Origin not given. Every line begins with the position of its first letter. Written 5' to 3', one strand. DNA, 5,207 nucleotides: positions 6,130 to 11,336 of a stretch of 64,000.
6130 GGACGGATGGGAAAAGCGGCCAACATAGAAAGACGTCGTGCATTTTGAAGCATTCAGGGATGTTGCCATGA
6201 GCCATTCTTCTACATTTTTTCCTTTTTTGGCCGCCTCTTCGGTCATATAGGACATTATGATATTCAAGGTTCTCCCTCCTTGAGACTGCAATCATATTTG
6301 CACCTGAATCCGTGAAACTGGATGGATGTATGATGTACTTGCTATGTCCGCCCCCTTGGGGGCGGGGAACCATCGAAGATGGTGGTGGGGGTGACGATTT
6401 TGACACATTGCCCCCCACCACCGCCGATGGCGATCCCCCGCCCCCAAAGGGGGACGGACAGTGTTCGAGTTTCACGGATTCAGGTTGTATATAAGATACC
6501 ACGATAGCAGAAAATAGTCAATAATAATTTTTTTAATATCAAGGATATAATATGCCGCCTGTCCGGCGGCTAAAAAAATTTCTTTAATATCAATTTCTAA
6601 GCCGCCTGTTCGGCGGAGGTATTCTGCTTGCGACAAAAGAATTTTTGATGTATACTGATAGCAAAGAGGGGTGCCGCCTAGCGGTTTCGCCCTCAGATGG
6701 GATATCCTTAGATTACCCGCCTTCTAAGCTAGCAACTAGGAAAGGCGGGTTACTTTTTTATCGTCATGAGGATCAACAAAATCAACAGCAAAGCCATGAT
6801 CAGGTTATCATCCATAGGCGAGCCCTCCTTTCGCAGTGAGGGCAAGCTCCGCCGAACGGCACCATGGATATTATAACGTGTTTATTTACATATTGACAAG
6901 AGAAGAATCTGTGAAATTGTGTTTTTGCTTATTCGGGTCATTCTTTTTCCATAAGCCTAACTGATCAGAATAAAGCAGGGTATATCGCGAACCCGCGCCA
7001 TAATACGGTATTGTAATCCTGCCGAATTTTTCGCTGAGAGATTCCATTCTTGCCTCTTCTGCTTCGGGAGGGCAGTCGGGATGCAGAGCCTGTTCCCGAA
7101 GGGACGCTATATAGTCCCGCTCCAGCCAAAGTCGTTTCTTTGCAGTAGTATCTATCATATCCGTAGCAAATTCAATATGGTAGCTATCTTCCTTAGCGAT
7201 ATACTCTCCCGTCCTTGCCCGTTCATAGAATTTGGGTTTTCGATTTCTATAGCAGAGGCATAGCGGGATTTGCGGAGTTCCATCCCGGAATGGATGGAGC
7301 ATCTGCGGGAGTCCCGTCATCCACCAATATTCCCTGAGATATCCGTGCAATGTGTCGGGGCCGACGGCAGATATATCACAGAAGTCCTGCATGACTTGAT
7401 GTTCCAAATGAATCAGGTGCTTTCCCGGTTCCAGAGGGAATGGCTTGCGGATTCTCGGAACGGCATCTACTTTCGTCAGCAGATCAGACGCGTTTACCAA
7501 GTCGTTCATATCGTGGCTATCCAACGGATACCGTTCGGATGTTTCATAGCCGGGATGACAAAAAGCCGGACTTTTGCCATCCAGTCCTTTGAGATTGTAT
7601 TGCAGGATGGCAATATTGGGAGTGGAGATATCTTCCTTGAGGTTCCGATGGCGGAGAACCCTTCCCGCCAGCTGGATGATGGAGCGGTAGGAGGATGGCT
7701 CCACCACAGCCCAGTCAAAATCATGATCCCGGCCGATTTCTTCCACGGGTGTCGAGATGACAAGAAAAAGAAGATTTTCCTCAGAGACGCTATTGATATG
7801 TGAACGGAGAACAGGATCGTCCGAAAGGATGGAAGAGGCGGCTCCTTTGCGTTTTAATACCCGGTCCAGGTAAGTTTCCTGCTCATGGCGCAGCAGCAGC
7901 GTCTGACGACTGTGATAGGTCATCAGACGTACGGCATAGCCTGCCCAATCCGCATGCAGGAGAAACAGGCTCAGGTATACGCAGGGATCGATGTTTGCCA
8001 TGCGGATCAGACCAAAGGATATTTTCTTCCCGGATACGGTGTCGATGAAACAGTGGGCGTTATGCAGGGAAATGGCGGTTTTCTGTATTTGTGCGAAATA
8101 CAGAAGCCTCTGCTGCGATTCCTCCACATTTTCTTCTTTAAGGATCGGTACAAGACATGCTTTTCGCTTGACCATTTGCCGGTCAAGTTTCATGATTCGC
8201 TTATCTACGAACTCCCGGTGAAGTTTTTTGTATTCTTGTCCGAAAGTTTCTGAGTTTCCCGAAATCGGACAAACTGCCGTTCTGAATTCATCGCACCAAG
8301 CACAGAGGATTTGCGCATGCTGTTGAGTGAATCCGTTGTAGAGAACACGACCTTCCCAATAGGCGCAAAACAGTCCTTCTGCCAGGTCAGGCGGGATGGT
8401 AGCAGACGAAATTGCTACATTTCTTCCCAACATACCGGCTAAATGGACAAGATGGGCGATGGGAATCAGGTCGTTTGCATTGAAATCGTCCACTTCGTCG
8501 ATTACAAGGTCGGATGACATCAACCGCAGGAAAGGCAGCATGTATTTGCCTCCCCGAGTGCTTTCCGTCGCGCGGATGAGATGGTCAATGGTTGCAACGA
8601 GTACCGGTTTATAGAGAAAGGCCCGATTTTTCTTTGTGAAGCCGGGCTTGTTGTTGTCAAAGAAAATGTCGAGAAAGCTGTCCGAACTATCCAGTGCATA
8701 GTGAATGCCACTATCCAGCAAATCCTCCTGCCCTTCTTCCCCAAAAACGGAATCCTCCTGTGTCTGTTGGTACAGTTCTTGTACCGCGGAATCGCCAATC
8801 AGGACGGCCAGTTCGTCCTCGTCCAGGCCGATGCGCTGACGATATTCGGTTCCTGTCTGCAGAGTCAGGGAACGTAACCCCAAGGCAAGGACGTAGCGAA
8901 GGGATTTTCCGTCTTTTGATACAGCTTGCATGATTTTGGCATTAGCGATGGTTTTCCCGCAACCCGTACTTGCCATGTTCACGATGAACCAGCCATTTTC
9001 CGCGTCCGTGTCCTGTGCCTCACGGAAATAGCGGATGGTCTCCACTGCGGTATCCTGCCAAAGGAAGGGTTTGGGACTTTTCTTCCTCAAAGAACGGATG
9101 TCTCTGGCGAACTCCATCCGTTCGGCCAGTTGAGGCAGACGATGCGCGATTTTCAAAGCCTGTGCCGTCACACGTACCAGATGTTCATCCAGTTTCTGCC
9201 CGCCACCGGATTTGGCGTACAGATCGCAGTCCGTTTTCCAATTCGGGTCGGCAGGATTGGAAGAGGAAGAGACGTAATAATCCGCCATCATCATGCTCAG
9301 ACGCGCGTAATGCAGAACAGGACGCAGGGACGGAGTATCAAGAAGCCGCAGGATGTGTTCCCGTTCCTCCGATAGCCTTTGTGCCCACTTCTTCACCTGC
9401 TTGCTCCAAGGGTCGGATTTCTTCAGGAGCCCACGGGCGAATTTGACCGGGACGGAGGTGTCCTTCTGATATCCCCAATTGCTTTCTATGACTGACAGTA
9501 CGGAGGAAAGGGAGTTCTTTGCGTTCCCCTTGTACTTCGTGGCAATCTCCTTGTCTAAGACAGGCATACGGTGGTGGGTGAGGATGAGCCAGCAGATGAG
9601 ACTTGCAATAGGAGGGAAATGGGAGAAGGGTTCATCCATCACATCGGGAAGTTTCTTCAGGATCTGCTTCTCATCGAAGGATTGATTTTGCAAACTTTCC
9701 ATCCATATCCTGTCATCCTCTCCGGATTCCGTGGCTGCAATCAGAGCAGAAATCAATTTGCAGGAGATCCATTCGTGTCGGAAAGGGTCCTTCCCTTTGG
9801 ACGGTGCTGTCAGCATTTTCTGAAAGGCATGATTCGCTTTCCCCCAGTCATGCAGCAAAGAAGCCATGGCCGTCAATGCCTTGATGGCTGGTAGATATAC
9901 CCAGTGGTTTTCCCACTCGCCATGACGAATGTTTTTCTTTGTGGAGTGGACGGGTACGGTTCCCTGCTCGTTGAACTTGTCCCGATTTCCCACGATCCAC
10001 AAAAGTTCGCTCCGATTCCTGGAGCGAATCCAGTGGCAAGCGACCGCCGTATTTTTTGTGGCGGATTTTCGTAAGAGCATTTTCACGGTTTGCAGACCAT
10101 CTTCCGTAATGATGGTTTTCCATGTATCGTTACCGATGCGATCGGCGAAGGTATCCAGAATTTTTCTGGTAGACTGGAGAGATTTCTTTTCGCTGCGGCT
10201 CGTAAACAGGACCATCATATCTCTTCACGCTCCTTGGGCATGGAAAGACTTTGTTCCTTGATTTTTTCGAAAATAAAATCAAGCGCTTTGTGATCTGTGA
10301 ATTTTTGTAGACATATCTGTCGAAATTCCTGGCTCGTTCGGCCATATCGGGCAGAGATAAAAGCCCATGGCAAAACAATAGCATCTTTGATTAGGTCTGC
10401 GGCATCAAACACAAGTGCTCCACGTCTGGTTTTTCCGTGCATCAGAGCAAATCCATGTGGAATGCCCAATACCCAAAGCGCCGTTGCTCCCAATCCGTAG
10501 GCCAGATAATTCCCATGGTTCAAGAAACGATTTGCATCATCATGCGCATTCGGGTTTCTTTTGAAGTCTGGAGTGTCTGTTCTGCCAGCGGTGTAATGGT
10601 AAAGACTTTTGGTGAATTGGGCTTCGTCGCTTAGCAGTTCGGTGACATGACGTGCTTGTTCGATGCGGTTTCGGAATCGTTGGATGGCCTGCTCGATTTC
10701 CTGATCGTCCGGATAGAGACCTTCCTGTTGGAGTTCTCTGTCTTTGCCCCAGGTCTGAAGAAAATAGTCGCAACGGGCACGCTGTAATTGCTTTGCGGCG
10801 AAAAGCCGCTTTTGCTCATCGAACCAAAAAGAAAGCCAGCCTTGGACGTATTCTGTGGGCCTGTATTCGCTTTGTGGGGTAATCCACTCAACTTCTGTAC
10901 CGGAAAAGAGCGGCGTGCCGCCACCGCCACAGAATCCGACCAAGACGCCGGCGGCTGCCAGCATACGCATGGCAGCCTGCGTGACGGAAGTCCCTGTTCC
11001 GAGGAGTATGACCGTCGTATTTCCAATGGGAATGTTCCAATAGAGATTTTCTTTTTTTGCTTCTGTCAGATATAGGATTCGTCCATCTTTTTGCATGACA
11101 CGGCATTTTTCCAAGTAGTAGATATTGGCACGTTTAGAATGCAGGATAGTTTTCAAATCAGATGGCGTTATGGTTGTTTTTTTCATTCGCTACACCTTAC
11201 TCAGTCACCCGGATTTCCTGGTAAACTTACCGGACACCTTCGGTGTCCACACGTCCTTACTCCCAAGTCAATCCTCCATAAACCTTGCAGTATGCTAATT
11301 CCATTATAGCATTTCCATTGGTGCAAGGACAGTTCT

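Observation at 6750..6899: Type-I-toxin-like 21-aa hydrophobic peptide gene whose promoter sits in the last codons of cas2-3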

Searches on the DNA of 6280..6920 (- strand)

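Call 54: search_rna_families(source=window, start=6280, end=6920, threshold=evalue, max_evalue=5)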
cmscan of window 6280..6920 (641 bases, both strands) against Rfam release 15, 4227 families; matches with E-value up to 5: 11.
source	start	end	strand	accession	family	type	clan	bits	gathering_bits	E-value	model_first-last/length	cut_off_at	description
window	6594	6616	-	RF01317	CRISPR-DR4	Gene; CRISPR;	CL00014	28.1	35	0.00048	6-28/28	no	CRISPR RNA direct repeat element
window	6511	6594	-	RF03082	dinG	Gene; sRNA;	-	23.1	46.9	0.12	1-87/87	no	dinG RNA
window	6361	6442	-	RF03964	mir-H1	Gene; miRNA;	-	22.6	97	0.33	1-85/85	no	mir-H1 microRNA precursor family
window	6360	6443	-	RF03594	mir-3817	Gene; miRNA;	-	22.1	90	0.1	1-89/89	no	mir-3817 microRNA precursor family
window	6350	6450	-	RF00911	mir-672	Gene; miRNA;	-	20.4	97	0.21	1-81/81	no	mir-672 microRNA precursor family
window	6356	6447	+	RF03992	mir-6302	Gene; miRNA;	-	18.9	90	0.36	1-79/79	no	mir-6302 microRNA precursor family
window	6369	6431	-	RF03574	mir-4847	Gene; miRNA;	-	18.5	100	0.35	1-79/79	no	mir-4847 microRNA precursor family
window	6543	6622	-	RF02077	STnc220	Gene; sRNA;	-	18.1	60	3.1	1-79/79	no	Salmonella enterica sRNA STnc220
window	6551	6569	-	RF01317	CRISPR-DR4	Gene; CRISPR;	CL00014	16.7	35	1.5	6-24/28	no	CRISPR RNA direct repeat element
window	6844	6878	-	RF01343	CRISPR-DR33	Gene; CRISPR;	-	15.6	39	3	1-37/37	no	CRISPR RNA direct repeat element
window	6544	6659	+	RF01257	snR31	Gene; snRNA; snoRNA; HACA-box;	CL00026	14.7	45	2.2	1-223/223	no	Small nucleolar RNA snR31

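Call 62: search_dna_similar(query=window:6640-6905:-, collection=plasmids, mode=distant, max_evalue=0.01)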
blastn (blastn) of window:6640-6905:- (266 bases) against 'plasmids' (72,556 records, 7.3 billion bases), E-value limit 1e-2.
No match.

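Call 63: search_dna_similar(query=window:6640-6905:-, collection=phages, mode=distant, max_evalue=0.01)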
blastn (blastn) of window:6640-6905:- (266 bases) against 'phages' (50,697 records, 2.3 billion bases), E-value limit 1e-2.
No match.

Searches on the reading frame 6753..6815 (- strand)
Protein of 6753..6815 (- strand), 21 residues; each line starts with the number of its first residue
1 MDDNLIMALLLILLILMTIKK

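Call 57: search_protein_families(library=pfam, proteins=[window:6753-6815:-], max_evalue=10)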
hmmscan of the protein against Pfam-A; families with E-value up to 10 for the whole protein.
seq(21 aa): 0 families

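Call 76: search_protein_families(library=ncbifam, proteins=[window:6753-6815:-], max_evalue=10)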
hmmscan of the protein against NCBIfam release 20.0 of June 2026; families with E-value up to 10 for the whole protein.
seq(21 aa): 0 families

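Call 77: search_protein_families(library=padloc, proteins=[window:6753-6815:-], max_evalue=10)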
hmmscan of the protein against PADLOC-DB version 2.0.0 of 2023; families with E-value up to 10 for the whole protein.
seq(21 aa): 0 families

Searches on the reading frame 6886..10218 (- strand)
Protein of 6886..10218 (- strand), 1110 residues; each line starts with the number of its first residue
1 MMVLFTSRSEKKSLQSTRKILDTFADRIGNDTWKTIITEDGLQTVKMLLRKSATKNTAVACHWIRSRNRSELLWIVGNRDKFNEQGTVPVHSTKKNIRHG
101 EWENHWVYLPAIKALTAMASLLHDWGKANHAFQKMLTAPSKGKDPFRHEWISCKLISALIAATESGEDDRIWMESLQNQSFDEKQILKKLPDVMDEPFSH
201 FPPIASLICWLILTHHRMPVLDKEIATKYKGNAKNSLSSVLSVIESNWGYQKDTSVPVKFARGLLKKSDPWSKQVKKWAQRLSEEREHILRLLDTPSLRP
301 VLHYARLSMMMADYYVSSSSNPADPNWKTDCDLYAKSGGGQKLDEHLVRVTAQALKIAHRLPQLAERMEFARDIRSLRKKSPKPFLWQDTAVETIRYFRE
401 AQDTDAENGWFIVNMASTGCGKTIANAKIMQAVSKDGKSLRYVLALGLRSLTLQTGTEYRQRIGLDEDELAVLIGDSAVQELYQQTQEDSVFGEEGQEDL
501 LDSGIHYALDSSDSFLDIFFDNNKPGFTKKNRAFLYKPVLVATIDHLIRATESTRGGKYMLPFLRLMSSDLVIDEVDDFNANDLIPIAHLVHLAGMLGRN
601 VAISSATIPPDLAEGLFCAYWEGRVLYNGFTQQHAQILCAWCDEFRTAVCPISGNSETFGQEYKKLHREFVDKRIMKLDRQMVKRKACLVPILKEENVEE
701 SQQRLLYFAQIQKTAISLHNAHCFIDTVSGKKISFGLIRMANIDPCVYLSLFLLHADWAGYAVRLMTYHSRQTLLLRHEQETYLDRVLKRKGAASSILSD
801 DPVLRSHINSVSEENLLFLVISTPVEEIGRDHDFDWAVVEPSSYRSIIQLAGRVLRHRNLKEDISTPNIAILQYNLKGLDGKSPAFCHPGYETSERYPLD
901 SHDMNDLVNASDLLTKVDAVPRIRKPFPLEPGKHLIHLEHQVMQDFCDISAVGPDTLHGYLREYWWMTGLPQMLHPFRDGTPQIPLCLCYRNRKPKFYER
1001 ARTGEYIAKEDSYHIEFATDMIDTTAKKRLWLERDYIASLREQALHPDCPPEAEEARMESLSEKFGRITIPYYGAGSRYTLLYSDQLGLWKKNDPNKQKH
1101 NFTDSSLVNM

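Call 8: search_protein_families(library=ncbifam, proteins=[window:6886-10218:-])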
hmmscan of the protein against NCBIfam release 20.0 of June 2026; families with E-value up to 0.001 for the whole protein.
window:6886-10218:- (1110 aa): 4 families
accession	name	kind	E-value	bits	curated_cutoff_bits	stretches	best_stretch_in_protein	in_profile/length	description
TIGR02562.1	cas3_yersinia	equivalog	1e-261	871.3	565.95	1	1-1073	1-1094/1110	type I-F CRISPR-associated helicase Cas3f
TIGR01587.1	cas3_core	equivalog_domain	1.7e-14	53.7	102.45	2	415-612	5-169/358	CRISPR-associated helicase Cas3'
TIGR01596.1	cas3_HD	equivalog_domain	8.3e-09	35.7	43.45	1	111-171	28-91/178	CRISPR-associated endonuclease Cas3''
TIGR02621.3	cas3_GSU0051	exception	2.2e-08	33.4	400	0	112-145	695-728/854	type I-G CRISPR-associated helicase/endonuclease Cas3g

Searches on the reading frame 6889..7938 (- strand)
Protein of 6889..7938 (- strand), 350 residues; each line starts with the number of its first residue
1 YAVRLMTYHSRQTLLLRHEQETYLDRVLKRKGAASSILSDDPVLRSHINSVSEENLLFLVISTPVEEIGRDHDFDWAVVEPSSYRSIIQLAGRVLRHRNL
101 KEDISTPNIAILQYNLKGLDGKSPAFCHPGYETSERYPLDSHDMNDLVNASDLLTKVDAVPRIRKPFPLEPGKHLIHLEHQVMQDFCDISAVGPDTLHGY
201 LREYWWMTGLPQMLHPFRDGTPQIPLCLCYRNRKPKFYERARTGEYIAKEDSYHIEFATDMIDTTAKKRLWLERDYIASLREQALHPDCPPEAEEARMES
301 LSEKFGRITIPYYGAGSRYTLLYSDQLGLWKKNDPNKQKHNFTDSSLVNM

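Call 46: find_homologous_proteins(query=window:6889-7938:-, max_evalue=1e-20)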
Query window:6889-7938:- (350 aa): 170 proteins with E <= 1e-20 among 1971 candidates; the best 120 are listed.
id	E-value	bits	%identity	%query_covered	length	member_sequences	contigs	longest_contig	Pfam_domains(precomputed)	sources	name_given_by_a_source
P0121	2.7e-96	341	50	94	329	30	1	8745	PF22590.3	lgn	-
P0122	5.9e-92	326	48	95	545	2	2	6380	PF22590.3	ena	-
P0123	6.0e-89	317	51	91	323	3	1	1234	PF22590.3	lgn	-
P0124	2.8e-87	311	48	93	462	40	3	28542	PF22590.3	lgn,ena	-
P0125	1.4e-86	309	49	95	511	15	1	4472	PF22590.3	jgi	jgi:CRISPR-associated endonuclease/helicase Cas3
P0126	8.2e-86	306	47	93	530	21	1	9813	PF22590.3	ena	-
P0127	1.5e-85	305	46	94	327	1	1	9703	PF22590.3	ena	-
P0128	2.2e-85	305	45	96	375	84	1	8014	PF22590.3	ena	-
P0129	2.3e-85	305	48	94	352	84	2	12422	PF22590.3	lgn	-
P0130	1.9e-84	302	50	94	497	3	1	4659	PF22590.3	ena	-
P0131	2.6e-83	298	48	87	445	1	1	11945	PF22590.3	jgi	jgi:CRISPR-associated endonuclease/helicase Cas3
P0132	8.1e-83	296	46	95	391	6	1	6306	PF22590.3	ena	-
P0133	1.0e-82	296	44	95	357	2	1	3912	PF22590.3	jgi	jgi:CRISPR-associated endonuclease/helicase Cas3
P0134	1.4e-81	292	46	94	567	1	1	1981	PF22590.3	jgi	jgi:CRISPR-associated endonuclease/helicase Cas3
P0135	2.9e-81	291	45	94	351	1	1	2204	PF22590.3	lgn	-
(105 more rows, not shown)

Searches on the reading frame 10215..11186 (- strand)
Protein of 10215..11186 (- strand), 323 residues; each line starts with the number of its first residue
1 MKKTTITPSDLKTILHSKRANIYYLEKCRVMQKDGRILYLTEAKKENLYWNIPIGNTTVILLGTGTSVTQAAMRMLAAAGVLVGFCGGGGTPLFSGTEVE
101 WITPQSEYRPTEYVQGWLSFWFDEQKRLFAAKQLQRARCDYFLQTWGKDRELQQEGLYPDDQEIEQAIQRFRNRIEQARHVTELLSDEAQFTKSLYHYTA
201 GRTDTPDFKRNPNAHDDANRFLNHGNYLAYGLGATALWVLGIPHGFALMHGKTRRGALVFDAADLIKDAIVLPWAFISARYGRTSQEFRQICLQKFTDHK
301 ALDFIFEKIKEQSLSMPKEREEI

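Call 8: search_protein_families(library=ncbifam, proteins=[window:10215-11186:-])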
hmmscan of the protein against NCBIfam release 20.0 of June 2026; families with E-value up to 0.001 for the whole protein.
window:10215-11186:- (323 aa): 4 families
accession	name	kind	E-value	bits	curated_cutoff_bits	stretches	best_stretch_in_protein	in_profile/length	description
TIGR03637.1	cas1_YPEST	exception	4e-142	473.1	150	1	14-312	1-305/307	type I-F CRISPR-associated endonuclease Cas1f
TIGR00287.1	cas1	equivalog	2.3e-58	197.8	71.7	1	21-289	1-265/327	CRISPR-associated endonuclease Cas1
TIGR03638.1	cas1_ECOLI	exception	2e-31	109.2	215.6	2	16-139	7-120/269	type I-E CRISPR-associated endonuclease Cas1e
TIGR03641.1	cas1_HMARI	exception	3.8e-10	39.6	304.1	1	21-271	2-238/324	type I-B CRISPR-associated endonuclease Cas1b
